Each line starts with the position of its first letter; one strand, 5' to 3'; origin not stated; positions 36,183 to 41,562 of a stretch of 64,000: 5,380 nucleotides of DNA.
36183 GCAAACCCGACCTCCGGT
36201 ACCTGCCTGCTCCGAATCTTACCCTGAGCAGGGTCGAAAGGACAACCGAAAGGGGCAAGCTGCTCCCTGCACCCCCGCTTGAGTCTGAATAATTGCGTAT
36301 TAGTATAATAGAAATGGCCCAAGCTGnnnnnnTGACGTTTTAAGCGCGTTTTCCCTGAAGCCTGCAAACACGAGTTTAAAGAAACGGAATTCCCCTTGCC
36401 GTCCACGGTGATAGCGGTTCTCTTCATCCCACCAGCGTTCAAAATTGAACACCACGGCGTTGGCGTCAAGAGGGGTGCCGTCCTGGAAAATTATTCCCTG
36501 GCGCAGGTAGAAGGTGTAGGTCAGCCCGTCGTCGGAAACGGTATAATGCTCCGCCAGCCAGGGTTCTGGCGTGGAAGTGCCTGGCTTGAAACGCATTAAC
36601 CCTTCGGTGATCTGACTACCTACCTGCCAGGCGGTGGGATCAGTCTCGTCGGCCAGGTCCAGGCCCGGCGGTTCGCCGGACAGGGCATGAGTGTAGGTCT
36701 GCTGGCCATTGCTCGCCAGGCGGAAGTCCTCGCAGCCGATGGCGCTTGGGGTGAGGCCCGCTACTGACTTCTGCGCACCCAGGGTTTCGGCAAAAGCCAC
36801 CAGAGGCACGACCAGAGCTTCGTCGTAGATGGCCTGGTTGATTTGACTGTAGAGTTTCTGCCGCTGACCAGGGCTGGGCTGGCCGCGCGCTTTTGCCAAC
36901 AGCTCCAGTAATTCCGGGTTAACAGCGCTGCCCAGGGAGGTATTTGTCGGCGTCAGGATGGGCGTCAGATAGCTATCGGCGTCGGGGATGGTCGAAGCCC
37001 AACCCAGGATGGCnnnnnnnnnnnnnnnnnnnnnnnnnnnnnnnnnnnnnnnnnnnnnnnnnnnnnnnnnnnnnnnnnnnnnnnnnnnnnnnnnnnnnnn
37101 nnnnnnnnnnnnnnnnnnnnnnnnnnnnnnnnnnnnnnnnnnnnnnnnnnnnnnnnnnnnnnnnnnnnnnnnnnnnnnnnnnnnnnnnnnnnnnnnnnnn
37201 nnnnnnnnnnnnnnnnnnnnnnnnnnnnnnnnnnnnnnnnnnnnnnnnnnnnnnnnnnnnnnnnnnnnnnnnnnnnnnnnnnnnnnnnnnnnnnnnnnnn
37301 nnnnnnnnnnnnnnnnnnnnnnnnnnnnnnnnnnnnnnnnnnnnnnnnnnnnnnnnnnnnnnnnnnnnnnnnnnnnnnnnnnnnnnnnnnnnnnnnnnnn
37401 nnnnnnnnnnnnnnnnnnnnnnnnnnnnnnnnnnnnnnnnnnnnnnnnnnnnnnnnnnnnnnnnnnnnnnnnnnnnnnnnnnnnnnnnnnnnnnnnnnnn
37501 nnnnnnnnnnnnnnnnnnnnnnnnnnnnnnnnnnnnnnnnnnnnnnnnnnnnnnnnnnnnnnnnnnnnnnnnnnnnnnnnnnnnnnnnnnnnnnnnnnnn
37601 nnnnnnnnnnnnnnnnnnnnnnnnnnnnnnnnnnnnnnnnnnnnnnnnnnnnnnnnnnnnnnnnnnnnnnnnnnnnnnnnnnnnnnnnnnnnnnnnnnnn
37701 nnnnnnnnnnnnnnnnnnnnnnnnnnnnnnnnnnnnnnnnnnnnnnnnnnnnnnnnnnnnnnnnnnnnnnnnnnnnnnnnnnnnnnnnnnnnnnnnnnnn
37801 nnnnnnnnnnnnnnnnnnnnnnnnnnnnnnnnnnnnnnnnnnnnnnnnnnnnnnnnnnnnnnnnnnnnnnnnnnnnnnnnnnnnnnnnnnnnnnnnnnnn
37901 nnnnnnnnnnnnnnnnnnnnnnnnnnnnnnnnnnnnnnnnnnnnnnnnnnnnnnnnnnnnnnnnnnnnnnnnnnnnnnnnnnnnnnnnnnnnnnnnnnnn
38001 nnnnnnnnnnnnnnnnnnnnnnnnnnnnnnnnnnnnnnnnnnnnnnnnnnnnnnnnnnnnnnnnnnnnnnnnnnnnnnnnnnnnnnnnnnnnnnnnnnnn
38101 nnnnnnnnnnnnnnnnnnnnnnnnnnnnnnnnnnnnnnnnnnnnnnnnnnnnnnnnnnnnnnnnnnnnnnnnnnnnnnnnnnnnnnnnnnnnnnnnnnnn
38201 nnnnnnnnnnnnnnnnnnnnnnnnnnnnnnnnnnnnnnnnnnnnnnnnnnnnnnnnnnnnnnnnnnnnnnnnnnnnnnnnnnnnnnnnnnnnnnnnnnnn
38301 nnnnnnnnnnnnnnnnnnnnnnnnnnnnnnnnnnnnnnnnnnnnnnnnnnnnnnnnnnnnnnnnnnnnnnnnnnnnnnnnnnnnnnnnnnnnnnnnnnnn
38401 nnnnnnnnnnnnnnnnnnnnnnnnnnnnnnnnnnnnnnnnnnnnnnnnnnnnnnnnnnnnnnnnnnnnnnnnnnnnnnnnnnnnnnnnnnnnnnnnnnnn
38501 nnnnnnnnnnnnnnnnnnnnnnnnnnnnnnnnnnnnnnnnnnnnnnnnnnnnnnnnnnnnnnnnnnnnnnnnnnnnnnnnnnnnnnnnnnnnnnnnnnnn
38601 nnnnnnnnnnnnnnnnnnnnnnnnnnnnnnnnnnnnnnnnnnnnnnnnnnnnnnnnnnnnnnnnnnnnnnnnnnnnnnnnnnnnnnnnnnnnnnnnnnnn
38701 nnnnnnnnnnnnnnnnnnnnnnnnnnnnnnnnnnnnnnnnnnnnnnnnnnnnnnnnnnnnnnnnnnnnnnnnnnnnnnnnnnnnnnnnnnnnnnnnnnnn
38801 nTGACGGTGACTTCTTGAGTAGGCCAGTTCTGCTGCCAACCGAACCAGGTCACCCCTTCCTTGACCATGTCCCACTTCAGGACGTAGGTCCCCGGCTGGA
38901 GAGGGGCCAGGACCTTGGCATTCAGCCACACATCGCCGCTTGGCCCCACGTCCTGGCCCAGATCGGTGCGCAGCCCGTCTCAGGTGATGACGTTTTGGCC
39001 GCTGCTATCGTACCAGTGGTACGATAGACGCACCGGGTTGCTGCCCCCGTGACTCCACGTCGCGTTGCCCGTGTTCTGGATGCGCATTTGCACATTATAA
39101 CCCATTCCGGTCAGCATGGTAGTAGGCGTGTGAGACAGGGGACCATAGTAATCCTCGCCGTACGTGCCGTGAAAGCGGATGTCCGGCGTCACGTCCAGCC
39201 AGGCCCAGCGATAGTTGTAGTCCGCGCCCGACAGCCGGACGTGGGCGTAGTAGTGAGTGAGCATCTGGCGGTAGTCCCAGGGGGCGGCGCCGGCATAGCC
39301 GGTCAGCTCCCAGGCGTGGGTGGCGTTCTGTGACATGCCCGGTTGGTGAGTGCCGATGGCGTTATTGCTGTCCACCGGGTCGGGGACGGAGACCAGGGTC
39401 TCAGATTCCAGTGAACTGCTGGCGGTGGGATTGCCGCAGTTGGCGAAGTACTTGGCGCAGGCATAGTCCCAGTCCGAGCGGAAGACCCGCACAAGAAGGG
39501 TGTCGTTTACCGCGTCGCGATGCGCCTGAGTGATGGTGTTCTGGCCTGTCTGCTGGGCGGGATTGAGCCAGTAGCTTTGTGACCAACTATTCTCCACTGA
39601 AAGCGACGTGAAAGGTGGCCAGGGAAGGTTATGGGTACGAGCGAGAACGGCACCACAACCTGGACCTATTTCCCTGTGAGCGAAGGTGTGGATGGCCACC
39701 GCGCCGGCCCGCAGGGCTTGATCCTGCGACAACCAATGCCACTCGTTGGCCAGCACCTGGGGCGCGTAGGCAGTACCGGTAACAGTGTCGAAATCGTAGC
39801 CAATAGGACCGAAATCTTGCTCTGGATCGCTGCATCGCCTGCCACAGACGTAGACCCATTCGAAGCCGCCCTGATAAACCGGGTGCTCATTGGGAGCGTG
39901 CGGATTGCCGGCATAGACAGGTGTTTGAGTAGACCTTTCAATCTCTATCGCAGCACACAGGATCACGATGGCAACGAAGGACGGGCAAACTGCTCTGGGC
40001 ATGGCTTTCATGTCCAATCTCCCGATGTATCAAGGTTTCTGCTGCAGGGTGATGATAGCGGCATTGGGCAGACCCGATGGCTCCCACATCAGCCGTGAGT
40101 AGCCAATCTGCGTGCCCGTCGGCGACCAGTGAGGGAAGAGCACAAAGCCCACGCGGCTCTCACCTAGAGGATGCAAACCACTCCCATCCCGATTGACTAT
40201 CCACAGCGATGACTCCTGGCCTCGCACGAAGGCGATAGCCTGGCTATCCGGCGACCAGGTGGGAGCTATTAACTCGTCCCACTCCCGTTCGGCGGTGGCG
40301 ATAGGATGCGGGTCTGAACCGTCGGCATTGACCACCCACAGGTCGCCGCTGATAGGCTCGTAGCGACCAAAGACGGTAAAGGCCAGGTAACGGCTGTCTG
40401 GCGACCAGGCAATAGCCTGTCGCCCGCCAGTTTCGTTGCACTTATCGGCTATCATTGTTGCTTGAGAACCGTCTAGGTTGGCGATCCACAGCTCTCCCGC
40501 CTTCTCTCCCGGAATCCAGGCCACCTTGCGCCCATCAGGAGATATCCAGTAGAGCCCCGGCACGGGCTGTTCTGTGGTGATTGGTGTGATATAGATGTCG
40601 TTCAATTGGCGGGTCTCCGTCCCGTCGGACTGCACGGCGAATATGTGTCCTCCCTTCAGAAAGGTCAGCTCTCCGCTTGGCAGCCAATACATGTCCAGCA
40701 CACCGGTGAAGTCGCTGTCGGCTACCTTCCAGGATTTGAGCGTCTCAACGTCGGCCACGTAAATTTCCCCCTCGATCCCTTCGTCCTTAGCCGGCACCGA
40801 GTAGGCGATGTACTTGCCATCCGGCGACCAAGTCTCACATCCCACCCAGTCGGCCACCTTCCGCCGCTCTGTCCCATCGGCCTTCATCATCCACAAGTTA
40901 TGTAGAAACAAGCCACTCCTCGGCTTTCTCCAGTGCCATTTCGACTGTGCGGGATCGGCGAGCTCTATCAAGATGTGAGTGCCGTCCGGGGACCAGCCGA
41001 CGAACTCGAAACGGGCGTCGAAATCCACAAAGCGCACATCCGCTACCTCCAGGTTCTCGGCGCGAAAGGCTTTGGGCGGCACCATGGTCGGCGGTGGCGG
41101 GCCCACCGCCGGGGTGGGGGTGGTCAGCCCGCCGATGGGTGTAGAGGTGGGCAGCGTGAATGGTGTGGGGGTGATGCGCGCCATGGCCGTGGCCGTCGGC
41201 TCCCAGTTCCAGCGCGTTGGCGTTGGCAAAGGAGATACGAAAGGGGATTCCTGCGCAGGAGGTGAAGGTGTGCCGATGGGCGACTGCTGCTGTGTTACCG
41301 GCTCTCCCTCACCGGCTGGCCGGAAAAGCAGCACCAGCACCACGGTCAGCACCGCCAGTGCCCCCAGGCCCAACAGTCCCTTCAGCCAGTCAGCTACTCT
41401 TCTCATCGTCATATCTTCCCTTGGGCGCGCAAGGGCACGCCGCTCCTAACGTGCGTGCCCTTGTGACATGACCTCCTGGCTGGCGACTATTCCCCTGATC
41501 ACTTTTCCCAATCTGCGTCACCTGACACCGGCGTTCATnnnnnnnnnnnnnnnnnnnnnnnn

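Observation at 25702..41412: One-strand uptake supercluster mixing two ABC importer families, with accessory domains on nearly every external component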

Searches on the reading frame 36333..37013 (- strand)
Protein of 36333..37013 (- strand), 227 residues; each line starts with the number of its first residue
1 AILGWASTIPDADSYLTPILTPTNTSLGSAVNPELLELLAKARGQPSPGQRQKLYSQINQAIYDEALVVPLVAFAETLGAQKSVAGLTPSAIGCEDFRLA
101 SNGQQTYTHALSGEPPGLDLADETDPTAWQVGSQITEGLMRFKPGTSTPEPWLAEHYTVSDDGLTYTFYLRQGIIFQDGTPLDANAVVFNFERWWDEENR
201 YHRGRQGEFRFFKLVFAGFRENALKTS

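Call 80: search_protein_representatives(protein=window:36333-37013:-)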
Query: 227 residues. Proteins with E-value up to 0.001 (for the whole library): 15479; up to 1e-10: 1415; up to 1e-30: 13. The best 150 are listed.
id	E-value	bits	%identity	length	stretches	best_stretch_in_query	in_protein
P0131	2.6e-106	371.1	75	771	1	1-221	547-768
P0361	1.4e-60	221.5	36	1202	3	2-221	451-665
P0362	2.3e-46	175.0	46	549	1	3-220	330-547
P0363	1.3e-44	169.3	43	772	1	2-220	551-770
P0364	2.7e-40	155.2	40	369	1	2-220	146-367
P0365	6.5e-37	144.1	36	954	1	2-221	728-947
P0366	1.2e-35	139.9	39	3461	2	2-220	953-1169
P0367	1.4e-35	139.8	36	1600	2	79-220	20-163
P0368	1.5e-34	136.4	37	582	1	8-221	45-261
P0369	6.2e-33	131.1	34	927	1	2-220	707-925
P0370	1.3e-32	130.1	41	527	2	100-221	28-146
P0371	1.4e-31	126.7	38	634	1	2-221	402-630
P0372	2.6e-31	125.8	38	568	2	99-220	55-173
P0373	1.4e-29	120.2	32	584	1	2-220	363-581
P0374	5.8e-29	118.1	36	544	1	4-220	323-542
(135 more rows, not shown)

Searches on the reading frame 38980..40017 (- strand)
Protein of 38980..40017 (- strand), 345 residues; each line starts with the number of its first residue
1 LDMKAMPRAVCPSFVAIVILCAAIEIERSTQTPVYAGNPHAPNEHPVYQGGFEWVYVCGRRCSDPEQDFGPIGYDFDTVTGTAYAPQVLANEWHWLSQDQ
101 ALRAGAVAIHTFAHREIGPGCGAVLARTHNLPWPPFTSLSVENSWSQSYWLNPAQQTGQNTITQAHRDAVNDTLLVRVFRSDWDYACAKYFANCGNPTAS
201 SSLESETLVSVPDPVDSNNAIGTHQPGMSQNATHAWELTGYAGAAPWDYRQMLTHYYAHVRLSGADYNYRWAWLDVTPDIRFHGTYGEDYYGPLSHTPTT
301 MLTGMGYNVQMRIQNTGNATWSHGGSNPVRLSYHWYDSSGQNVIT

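Call 5: search_protein_families(library=pfam, proteins=[window:38980-40017:-], max_evalue=0.01)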
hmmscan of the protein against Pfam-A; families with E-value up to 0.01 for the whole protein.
window:38980-40017:- (345 aa): 1 family
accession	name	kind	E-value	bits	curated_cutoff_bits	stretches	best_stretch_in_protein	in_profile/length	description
PF08486.15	SpoIID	-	0.0085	17.1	23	0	79-173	11-90/97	Stage II sporulation protein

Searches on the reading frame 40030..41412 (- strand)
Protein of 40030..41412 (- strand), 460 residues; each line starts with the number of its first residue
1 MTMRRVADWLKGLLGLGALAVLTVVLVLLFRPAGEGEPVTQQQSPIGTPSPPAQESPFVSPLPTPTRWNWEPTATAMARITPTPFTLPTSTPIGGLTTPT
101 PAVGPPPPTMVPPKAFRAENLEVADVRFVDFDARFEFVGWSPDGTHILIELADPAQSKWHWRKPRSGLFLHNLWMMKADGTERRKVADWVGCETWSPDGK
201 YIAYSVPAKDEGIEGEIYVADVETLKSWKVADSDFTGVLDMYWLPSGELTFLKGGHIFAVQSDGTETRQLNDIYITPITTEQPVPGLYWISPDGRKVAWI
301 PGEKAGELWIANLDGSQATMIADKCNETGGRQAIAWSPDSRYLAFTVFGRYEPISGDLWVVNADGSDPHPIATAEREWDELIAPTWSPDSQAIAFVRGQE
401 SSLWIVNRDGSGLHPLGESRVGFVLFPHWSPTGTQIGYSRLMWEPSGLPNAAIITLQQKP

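Call 5: search_protein_families(library=pfam, proteins=[window:40030-41412:-], max_evalue=0.01)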
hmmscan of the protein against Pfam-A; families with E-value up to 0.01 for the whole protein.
window:40030-41412:- (460 aa): 6 families
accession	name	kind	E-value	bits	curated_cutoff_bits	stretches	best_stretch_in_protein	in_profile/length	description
PF07676.18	PD40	-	6.3e-15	55.1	20.9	1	382-400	12-30/38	WD40-like Beta Propeller Repeat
PF00930.27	DPPIV_N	-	4.8e-08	32.6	22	0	356-406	23-68/354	Dipeptidyl peptidase IV (DPP IV) N-terminal region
PF25174.1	Beta-prop_THOC3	-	0.00011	21.8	305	0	194-346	95-231/272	THOC3 beta-propeller domain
PF14583.12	Pectate_lyase22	-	0.00062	19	30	0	333-397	193-256/386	Oligogalacturonate lyase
PF23414.1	Beta-prop_EML_2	-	0.0025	17.7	90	0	181-249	33-95/266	Echinoderm microtubule-associated protein second beta-propeller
PF00400.38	WD40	-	0.0089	17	27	0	189-203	13-27/39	WD domain, G-beta repeat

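Call 44: search_protein_families(library=ncbifam, proteins=[window:40030-41412:-], max_evalue=1e-10)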
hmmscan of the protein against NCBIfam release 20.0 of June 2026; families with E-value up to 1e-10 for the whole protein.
window:40030-41412:- (460 aa): 3 families
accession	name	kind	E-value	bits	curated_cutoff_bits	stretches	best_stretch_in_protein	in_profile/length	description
TIGR02800.1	propeller_TolB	equivalog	5.9e-16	58.4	343.15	0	357-397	172-209/418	Tol-Pal system beta propeller repeat protein TolB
NF033523.0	lasso_peptidase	equivalog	8.1e-12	44.7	400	0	381-439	90-149/638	Atxe2 family lasso peptide isopeptidase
NF053518.1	DipepPtdsDpp5Prph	equivalog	5.5e-11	41.7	900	0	305-397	41-124/655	dipeptidyl-peptidase Dpp5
